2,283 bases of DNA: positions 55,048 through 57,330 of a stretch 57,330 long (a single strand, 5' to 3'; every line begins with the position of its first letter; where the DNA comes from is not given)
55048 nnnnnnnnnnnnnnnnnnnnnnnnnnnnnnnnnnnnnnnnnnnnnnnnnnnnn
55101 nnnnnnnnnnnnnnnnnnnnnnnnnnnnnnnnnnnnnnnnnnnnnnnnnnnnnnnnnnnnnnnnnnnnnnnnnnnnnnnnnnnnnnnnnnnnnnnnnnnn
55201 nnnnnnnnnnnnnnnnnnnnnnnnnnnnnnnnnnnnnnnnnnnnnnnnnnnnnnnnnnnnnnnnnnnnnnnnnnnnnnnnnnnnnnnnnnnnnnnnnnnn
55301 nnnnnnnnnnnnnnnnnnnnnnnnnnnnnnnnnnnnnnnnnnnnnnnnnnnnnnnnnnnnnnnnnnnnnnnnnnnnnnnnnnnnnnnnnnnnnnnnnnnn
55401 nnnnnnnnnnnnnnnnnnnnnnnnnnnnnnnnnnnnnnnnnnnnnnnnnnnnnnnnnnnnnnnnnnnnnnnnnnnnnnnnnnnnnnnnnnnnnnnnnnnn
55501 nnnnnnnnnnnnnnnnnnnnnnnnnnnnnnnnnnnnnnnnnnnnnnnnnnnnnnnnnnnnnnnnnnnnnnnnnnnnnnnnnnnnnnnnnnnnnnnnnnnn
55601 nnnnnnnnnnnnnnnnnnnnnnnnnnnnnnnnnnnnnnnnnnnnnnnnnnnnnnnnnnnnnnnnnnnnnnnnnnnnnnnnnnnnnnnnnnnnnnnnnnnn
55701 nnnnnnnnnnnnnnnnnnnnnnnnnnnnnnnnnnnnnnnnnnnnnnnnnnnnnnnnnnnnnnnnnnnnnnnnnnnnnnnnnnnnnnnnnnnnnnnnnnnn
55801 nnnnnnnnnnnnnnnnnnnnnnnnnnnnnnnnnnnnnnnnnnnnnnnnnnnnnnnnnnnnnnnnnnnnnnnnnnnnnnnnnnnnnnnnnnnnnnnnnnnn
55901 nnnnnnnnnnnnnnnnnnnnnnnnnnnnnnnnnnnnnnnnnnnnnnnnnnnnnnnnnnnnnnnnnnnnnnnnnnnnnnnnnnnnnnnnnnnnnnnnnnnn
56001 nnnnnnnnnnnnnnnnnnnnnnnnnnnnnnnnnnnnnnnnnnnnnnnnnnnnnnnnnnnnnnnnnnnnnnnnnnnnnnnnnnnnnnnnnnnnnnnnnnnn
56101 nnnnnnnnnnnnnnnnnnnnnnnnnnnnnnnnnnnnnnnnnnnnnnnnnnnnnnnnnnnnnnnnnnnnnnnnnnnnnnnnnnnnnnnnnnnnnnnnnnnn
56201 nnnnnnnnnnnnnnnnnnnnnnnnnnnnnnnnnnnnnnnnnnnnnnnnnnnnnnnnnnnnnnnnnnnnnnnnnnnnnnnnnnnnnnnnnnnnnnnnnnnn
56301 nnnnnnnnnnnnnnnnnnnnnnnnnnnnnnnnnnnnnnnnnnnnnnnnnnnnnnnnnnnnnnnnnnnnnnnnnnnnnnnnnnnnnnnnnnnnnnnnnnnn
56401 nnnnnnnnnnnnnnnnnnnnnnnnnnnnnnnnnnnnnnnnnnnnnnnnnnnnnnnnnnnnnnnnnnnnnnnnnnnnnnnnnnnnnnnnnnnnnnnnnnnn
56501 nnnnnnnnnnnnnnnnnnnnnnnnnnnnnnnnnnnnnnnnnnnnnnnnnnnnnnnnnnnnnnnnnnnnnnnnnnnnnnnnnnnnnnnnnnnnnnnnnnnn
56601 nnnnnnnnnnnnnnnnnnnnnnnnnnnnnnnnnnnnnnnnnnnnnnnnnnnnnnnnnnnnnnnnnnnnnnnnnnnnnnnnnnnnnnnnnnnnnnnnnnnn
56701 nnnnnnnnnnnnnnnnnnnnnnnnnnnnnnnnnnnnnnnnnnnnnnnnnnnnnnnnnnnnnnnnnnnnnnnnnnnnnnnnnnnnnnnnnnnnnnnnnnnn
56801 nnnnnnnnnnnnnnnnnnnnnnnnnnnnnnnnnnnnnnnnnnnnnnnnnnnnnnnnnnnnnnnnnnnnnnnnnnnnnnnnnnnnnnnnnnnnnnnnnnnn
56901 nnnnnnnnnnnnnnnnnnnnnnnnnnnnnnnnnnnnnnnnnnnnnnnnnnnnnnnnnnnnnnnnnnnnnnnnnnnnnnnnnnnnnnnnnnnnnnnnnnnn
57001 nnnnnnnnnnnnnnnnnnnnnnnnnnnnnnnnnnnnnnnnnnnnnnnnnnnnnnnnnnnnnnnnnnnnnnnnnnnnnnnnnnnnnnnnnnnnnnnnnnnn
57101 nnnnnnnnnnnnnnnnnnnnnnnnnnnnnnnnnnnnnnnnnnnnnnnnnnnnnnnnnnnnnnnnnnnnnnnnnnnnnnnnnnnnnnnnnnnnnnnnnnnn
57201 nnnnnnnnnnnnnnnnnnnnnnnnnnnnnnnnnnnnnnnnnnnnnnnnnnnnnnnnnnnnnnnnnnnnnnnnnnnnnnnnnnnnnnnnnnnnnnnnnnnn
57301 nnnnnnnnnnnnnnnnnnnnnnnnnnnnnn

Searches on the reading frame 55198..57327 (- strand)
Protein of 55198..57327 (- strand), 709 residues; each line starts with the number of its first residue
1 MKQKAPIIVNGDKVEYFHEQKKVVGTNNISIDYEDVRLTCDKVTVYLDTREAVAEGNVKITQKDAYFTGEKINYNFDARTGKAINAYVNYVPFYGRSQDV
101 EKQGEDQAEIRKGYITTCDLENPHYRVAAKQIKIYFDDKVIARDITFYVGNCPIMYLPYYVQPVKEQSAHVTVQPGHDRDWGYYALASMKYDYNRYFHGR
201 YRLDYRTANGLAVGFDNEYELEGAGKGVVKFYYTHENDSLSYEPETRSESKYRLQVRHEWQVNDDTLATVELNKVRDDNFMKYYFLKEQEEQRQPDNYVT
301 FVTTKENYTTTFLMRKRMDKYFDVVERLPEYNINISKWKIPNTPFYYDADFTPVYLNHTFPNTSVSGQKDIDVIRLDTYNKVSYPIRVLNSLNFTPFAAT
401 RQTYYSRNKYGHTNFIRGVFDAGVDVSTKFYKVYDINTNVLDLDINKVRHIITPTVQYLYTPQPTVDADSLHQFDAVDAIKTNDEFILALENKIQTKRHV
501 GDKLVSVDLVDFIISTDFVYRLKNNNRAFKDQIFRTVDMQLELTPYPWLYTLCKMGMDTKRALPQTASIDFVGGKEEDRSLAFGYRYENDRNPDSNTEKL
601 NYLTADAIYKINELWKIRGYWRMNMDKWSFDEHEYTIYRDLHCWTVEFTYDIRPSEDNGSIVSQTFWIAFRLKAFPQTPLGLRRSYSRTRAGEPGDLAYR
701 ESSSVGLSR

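Call 9: search_protein_families(library=pfam, proteins=[window:55198-57327:-], max_evalue=0.00001)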
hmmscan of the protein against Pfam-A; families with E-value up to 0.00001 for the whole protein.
window:55198-57327:- (709 aa): 0 families

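Call 57: search_protein_families(library=pfam, proteins=[window:55198-57327:-], max_evalue=0.05)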
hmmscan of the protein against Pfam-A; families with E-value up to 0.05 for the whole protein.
window:55198-57327:- (709 aa): 3 families
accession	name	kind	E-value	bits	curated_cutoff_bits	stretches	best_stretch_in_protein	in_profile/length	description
PF13100.11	OstA_2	-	0.0054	16.8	21.2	1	22-75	22-76/158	OstA-like protein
PF03968.19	LptD_N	-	0.014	16.1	20.4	0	41-134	5-78/113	LptA/(LptD N-terminal domain) LPS transport protein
PF06835.18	LptC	-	0.015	15.4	21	1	3-79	81-162/175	Lipopolysaccharide-assembly, LptC-related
